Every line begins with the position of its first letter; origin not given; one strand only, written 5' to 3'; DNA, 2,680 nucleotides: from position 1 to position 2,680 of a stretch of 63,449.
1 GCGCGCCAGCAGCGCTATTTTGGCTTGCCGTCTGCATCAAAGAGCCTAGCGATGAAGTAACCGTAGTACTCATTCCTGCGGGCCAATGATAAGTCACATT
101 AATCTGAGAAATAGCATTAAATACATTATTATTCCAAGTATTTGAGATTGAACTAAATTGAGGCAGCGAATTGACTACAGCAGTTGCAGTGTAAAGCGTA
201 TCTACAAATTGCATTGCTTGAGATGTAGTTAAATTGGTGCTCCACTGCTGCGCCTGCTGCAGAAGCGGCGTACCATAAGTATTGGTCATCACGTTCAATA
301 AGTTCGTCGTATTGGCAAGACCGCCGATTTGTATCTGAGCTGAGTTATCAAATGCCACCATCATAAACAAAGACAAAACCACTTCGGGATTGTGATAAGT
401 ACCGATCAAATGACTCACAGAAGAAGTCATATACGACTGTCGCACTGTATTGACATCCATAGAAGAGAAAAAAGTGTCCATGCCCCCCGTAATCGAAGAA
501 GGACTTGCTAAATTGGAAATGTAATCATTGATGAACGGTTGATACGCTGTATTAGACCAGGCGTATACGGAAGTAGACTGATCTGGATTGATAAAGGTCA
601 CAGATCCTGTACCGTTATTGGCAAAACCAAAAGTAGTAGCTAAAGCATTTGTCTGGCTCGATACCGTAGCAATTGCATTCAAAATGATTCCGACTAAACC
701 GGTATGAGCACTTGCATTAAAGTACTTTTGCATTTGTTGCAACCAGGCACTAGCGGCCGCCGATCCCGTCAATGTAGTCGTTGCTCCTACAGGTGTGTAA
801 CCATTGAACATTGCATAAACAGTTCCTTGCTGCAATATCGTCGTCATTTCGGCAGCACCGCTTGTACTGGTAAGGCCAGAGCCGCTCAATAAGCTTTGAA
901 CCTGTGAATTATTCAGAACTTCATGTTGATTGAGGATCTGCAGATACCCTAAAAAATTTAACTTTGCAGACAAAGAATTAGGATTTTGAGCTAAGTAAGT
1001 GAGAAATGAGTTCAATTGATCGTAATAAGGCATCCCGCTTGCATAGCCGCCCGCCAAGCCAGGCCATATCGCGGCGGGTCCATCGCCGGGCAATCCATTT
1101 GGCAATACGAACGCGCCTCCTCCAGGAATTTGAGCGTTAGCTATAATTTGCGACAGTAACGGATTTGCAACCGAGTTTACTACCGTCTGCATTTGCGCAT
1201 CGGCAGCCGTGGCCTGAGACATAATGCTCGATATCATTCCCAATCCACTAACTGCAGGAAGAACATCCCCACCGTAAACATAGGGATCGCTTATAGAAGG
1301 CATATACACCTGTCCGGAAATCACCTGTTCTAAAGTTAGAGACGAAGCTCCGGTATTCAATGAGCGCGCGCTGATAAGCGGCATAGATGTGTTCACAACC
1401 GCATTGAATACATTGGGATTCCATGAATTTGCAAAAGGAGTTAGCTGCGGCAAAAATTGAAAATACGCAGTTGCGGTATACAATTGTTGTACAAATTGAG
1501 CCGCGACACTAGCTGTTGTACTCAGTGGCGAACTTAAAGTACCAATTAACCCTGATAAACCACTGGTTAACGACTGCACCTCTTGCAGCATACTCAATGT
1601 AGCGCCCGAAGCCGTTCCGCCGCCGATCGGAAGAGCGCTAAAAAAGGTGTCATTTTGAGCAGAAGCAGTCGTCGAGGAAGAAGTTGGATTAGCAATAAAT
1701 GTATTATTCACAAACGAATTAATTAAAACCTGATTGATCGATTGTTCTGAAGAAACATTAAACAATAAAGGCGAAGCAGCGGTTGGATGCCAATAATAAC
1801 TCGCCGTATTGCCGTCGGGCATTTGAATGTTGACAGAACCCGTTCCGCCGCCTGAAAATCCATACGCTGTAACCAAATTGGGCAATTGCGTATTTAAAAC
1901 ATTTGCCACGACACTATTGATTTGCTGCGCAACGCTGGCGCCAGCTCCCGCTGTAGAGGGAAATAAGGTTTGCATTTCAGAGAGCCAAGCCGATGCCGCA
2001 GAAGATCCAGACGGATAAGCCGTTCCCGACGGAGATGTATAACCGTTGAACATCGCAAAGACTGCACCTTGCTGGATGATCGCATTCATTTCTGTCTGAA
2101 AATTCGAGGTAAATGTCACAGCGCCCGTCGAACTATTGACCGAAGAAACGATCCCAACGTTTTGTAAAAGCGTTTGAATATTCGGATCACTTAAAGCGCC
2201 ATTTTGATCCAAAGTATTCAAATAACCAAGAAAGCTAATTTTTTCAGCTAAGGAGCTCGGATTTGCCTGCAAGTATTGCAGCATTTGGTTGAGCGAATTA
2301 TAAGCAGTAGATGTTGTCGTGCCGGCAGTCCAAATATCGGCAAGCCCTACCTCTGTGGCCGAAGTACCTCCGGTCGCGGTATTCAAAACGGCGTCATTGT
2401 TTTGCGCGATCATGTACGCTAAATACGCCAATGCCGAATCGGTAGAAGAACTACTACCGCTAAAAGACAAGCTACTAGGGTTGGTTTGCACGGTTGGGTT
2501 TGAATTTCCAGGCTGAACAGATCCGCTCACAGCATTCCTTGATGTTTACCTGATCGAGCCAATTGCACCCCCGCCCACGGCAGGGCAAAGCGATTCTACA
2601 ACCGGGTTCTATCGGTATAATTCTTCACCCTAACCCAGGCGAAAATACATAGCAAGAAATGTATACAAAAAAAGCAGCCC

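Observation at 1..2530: Hidden open-ended ORF: giant repeat protein missing from the ORF track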

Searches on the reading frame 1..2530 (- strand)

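Call 6: search_protein_families(library=pfam, proteins=[window:1-2530:-], max_evalue=0.01)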
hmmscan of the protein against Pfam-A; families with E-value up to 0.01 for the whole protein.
window:1-2530:- (843 aa): 0 families

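Call 7: find_homologous_proteins(query=window:1-2530:-, max_evalue=0.001)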
Query window:1-2530:- (843 aa): 2 proteins with E <= 0.001 among 8000 candidates.
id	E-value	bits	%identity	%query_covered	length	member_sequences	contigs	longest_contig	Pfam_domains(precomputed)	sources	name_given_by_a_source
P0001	0.0e+0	1766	100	100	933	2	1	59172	-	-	-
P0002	0.0e+0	1214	70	100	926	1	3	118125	-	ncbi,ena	-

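Call 11: find_encoding_contigs(protein=P0002, flank=10000, max_places=6)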
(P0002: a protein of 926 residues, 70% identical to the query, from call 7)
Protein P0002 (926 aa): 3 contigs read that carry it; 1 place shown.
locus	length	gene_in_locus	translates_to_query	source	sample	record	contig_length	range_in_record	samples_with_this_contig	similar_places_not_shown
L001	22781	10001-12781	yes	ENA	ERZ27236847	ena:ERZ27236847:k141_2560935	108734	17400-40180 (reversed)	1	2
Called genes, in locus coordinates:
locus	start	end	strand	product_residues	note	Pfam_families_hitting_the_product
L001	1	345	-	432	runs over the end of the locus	PF03279:Lip_A_acyltrans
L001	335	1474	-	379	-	PF20706:GT4-conflict (faint), PF13439:Glyco_transf_4, PF13579:Glyco_trans_4_4 (weak), PF00534:Glycos_transf_1, PF13692:Glyco_trans_1_4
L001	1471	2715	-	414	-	-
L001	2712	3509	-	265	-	PF19293:CdaA_N (weak), PF02457:DAC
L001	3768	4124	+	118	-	PF13340:DUF4096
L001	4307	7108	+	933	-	-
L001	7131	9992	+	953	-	-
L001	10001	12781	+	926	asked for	-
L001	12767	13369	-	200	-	PF00929:RNase_T (weak)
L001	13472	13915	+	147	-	PF01029:NusB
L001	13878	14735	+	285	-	PF01565:FAD_binding_4, PF02873:MurB_C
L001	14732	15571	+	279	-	PF02811:PHP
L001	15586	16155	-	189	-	PF13847:Methyltransf_31 (weak), PF13649:Methyltransf_25 (faint), PF06962:rRNA_methylase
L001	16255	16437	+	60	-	-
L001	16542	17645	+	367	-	-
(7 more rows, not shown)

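Call 12: find_encoding_contigs(protein=P0001, flank=10000, max_places=6)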
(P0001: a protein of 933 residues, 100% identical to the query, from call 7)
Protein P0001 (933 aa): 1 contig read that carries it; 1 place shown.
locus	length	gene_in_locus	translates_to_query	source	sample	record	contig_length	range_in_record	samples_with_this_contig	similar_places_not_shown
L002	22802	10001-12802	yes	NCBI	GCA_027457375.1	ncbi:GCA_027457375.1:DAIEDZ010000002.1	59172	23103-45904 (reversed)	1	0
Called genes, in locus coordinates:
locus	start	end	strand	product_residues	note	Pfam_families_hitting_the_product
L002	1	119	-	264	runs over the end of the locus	PF00142:Fer4_NifH, PF01656:CbiA, PF02374:ArsA_ATPase, PF06564:CBP_BcsQ, PF07015:VirC1 (faint), PF09140:MipZ, PF10609:ParA, PF13614:AAA_31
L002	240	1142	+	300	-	PF00106:adh_short (weak), PF13561:adh_short_C2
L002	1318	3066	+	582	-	PF00224:PK, PF02887:PK_C, PF00391:PEP-utilizers (weak)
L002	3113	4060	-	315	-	PF26330:DUF8085 (weak)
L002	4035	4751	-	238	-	PF20260:PUA_4, PF04452:Methyltrans_RNA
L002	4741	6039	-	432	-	PF03279:Lip_A_acyltrans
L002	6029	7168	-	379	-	PF20706:GT4-conflict (faint), PF13439:Glyco_transf_4, PF13579:Glyco_trans_4_4 (weak), PF00534:Glycos_transf_1, PF13692:Glyco_trans_1_4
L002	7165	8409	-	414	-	-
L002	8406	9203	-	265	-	PF19293:CdaA_N (weak), PF02457:DAC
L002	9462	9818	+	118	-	PF13340:DUF4096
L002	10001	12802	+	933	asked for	-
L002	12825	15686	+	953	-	-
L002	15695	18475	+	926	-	-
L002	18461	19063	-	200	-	PF00929:RNase_T (weak)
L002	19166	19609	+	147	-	PF01029:NusB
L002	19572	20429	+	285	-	PF01565:FAD_binding_4, PF02873:MurB_C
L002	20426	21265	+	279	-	PF02811:PHP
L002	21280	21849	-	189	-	PF13847:Methyltransf_31 (weak), PF13649:Methyltransf_25 (faint), PF06962:rRNA_methylase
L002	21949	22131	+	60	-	-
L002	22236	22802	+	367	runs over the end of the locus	-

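Call 19: search_solved_structures(query=A1, max_evalue=10)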
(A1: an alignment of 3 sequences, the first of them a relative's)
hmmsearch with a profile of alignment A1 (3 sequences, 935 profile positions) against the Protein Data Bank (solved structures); distinct sequences matched with E-value up to 10: 0.

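Call 20: search_protein_families(library=ncbifam, proteins=[P0001, L002:12825-15683:+, P0002], max_evalue=1)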
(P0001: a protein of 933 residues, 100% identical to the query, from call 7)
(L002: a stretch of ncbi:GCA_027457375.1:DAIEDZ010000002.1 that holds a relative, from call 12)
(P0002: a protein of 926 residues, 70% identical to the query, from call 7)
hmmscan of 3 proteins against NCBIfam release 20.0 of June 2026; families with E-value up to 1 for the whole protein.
P0001 (933 aa): 0 families

L002:12825-15683:+ (953 aa): 0 families

P0002 (926 aa): 0 families

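Call 21: find_related_loci(query=A1, collection=genome_contigs, flank=10000)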
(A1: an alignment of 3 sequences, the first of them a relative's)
Query A1 (933 aa) in genome_contigs; peptide patterns used: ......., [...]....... (x = any residue, [..] = any of these).
195 stretches matched a pattern, but none encodes a relative of the query by tblastn (E <= 1e-3).
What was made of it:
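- Tried and rejected: The paralog alignment gave no confirmed locus (call 21).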

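Call 34: search_protein_representatives(alignment_id=A2)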
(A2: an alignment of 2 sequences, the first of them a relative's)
Query: 2 sequences, 941 profile positions. Proteins with E-value up to 0.001 (for the whole library): 36; up to 1e-10: 27; up to 1e-30: 13. The best 36 are listed.
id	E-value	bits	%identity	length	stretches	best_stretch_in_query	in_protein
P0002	0.0e+00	1955.7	-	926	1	1-941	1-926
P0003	5.3e-186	636.9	-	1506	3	31-941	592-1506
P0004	1.9e-126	439.8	-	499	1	477-941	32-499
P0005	6.7e-74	265.9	-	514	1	444-935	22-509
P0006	6.0e-64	233.0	-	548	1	482-935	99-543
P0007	1.6e-53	198.4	-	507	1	469-935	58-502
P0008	1.1e-46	175.8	-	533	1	486-935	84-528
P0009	5.4e-42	160.3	-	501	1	472-937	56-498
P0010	2.0e-39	151.8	-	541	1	486-935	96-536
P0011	8.5e-36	139.8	-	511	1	502-935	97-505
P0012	9.0e-34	133.1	-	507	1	662-934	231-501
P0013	1.7e-31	125.6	-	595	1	492-935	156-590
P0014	1.0e-30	123.0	-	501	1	454-935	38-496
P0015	1.3e-30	122.6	-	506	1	444-938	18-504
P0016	4.9e-30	120.7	-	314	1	651-930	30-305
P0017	1.3e-27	112.7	-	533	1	564-930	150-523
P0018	1.3e-24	102.8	-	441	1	576-935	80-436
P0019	7.7e-22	93.6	-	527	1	495-930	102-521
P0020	4.0e-20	87.9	-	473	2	695-937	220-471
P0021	4.8e-19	84.4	-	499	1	504-927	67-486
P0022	5.9e-19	84.1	-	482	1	502-935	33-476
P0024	4.3e-16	74.6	-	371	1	703-935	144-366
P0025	7.5e-16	73.8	-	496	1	483-935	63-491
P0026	1.7e-14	69.3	-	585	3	592-934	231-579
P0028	2.9e-11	58.6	-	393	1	575-906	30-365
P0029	2.4e-10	55.6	-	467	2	701-921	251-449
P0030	9.0e-10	53.7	-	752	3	478-817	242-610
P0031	7.8e-09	50.6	-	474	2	817-920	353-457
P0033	3.3e-07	45.2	-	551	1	521-817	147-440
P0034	7.2e-07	44.1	-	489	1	726-934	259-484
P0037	2.9e-04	35.4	-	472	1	564-934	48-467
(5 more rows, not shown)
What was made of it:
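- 110..1024 (-): Unit 2 (aa 503-807): intact family domain. The HMMER profile matches ~500-aa relatives over query positions 470-941 (call 34).
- On New chlamydial ~500-aa secretion-locus family (defined here): hmmsearch against 1.84 billion representatives: single-unit proteins match query positions ~470-941 with E from 1e-126 to 1e-10 (call 34).
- One 1506-aa protein has three units (call 34).
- Tried and rejected: The exhaustive HMMER search (call 34) was what revealed the family.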

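Call 37: search_protein_families(library=pfam, alignment_id=A3, max_evalue=1)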
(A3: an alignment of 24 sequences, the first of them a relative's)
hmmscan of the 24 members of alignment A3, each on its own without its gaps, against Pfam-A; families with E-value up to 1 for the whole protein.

A. member 1, P0004 (499 aa): 1 family
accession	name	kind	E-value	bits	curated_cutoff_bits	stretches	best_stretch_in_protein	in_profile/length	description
PF24881.1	DUF7739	-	0.061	14.3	27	1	322-366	36-82/98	Domain of unknown function (DUF7739)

B. families by the number of members that match (of 24 scanned): 23 families
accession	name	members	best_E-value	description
PF17830.6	STI1-HOP_DP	2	0.0091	STI1/HOP, DP domain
PF09377.16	SBDS_domain_II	1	0.0088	SBDS protein, domain II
PF01223.29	Endonuclease_NS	1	0.015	DNA/RNA non-specific endonuclease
PF23811.1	DUF7183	1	0.032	Domain of unknown function (DUF7183)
PF23787.1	DUF7172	1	0.038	Domain of unknown function (DUF7172)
PF24881.1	DUF7739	1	0.061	Domain of unknown function (DUF7739)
PF02031.22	Peptidase_M7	1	0.065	Streptomyces extracellular neutral proteinase (M7) family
PF04063.20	DUF383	1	0.065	Domain of unknown function (DUF383)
PF10796.14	Anti-adapt_IraP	1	0.067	Sigma-S stabilisation anti-adaptor protein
PF03481.19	Sua5_C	1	0.074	Threonylcarbamoyl-AMP synthase, C-terminal domain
PF07524.19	Bromo_TP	1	0.1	Bromodomain associated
PF18277.6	AbrB_C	1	0.12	AbrB C-terminal domain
PF15250.11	Raftlin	1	0.12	Raftlin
PF13311.11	DUF4080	1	0.16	Protein of unknown function (DUF4080)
PF10960.13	Holin_BhlA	1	0.17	BhlA holin family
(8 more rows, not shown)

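Call 38: search_solved_structures(query=A3, max_evalue=10, show_alignments=3)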
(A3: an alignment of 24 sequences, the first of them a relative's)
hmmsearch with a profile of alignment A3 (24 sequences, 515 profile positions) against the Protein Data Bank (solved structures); distinct sequences matched with E-value up to 10: 4.
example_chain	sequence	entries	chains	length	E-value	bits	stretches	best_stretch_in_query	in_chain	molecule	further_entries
9trk_A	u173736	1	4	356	0.6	12.6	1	319-384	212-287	histidine kinase,Gcn4p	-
2o1o_A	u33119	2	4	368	1.1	11.7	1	206-301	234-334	Putative farnesyl pyrophosphate synthase | Farnesyl pyrophosphate synthase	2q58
8j9a_A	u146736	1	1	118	2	10.9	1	67-112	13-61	Mediator of RNA polymerase II transcription subunit 15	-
4jhd_C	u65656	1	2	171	5.8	9.3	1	13-96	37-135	Protein cordon-bleu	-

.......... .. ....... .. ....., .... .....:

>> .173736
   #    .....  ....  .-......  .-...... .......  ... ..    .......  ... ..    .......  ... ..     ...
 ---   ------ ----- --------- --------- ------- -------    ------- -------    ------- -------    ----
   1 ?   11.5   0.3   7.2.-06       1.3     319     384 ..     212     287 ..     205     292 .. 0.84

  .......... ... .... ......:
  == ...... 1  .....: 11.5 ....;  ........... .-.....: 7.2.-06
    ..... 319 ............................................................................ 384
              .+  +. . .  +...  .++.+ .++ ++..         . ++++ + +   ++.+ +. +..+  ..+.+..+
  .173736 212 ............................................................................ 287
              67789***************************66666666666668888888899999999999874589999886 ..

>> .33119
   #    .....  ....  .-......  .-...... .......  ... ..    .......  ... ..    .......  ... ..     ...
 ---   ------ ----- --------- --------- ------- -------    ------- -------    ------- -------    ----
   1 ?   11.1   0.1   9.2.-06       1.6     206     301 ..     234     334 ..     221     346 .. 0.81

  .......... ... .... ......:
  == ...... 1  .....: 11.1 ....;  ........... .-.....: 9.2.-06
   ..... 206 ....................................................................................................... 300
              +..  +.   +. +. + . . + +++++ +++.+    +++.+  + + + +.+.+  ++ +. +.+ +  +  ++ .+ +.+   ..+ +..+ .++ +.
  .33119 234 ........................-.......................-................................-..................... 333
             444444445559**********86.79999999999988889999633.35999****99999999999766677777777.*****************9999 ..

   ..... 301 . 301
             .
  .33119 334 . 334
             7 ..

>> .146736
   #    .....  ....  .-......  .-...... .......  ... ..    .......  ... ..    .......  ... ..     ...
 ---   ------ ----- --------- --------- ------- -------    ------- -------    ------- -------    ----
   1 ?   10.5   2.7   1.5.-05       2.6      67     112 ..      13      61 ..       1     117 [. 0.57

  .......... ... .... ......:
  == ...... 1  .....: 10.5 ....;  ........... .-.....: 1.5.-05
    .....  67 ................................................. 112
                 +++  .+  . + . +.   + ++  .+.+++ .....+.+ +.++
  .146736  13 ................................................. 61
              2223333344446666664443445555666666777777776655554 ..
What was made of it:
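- On SctA tip / hydrophilic translocators (LcrV, IpaD/SipD, EspA/SseB): No PDB sequence hit (calls 19, 38).
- Pfam, NCBIfam and PDB give nothing (calls 6, 19, 20, 37, 38).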

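Call 39: find_encoding_contigs(protein=P0009, flank=10000, max_places=4)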
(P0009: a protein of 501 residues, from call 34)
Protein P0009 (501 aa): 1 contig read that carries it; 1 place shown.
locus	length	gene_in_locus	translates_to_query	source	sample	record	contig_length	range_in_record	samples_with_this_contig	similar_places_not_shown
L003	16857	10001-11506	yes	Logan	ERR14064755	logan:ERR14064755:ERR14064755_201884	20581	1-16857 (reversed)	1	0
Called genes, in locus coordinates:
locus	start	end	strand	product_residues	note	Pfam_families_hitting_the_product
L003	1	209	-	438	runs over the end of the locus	PF00006:ATP-synt_ab, PF18269:T3SS_ATPase_C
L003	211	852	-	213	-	PF09392:T3SS_needle_F (weak)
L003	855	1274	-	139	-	-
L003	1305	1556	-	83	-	-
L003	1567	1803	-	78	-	PF17376:DUF5398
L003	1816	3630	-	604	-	PF16697:Yop-YscD_cpl, PF00498:FHA, PF16697:Yop-YscD_cpl, PF00498:FHA, PF23863:CdsD_PD1, PF22598:CdsD_PD2, PF23862:CdsD_C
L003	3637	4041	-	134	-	PF05932:CesT (weak)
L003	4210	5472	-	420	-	-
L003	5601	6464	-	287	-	PF14123:DUF4290 (weak)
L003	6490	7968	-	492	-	-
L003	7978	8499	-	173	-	-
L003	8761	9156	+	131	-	-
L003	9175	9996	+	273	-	-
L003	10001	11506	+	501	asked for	-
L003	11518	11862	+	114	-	PF13340:DUF4096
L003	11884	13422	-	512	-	PF00023:Ank (faint), PF12796:Ank_2 (weak), PF13606:Ank_3 (faint), PF13637:Ank_4 (faint)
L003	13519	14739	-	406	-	PF06689:zf-C4_ClpX, PF00493:MCM (faint), PF01078:Mg_chelatase (faint), PF07724:AAA_2, PF00004:AAA, PF07728:AAA_5 (faint), PF10431:ClpB_D2-small (weak)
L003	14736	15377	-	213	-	PF00574:CLP_protease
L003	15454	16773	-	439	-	PF05697:Trigger_N, PF05698:Trigger_C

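Call 40: find_encoding_contigs(protein=P0004, flank=10000, max_places=4)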
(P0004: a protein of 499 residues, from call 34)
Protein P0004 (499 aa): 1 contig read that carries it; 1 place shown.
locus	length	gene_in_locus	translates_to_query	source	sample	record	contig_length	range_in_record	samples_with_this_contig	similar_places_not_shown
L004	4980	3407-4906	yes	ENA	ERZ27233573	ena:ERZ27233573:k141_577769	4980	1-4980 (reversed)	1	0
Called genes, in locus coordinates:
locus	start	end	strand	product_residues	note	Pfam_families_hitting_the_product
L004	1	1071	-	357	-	?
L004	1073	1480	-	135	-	PF05932:CesT (weak)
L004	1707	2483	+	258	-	-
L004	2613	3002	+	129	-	-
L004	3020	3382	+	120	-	-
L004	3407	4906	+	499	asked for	-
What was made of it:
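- L004 shows the start of the same arrangement (call 40).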

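Call 45: find_encoding_contigs(protein=P0003, flank=10000, max_places=3)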
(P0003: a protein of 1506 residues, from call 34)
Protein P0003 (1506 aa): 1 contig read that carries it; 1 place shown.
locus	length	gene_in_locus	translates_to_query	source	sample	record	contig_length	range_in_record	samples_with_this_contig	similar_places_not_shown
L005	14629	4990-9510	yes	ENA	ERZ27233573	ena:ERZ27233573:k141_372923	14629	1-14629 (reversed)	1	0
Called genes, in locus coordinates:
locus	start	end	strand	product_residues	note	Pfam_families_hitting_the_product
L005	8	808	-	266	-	PF03279:Lip_A_acyltrans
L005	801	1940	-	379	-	PF13439:Glyco_transf_4, PF00534:Glycos_transf_1, PF13692:Glyco_trans_1_4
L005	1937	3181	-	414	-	PF07949:YbbR (faint)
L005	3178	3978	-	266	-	PF19293:CdaA_N (weak), PF02457:DAC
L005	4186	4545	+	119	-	PF13340:DUF4096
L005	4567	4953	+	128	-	-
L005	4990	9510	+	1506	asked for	-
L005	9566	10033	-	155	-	-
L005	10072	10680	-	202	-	-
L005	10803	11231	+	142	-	PF01029:NusB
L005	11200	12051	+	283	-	PF01565:FAD_binding_4, PF02873:MurB_C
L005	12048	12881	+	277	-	PF02811:PHP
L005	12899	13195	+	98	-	-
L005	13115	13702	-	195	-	PF06962:rRNA_methylase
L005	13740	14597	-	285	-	-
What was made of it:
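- On New chlamydial ~500-aa secretion-locus family (defined here): The window's array and the syntenic three-unit gene in L005 lie instead between lpxL-GT4-ybbR-cdaA and rnt/nusB/murB (calls 11, 12, 45).
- A related species keeps a three-unit version at the same site (call 45).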

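Call 46: find_encoding_contigs(protein=P0007, flank=10000, max_places=3)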
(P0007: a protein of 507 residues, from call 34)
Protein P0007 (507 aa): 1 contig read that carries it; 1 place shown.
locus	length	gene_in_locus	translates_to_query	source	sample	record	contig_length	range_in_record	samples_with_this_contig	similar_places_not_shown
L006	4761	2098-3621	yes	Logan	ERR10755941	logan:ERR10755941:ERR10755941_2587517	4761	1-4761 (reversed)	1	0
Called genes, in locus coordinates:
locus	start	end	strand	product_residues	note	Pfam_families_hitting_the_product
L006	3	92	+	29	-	?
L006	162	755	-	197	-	-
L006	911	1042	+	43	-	-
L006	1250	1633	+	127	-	-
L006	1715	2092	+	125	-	-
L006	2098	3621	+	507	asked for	-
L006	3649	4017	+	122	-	PF13340:DUF4096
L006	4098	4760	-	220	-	?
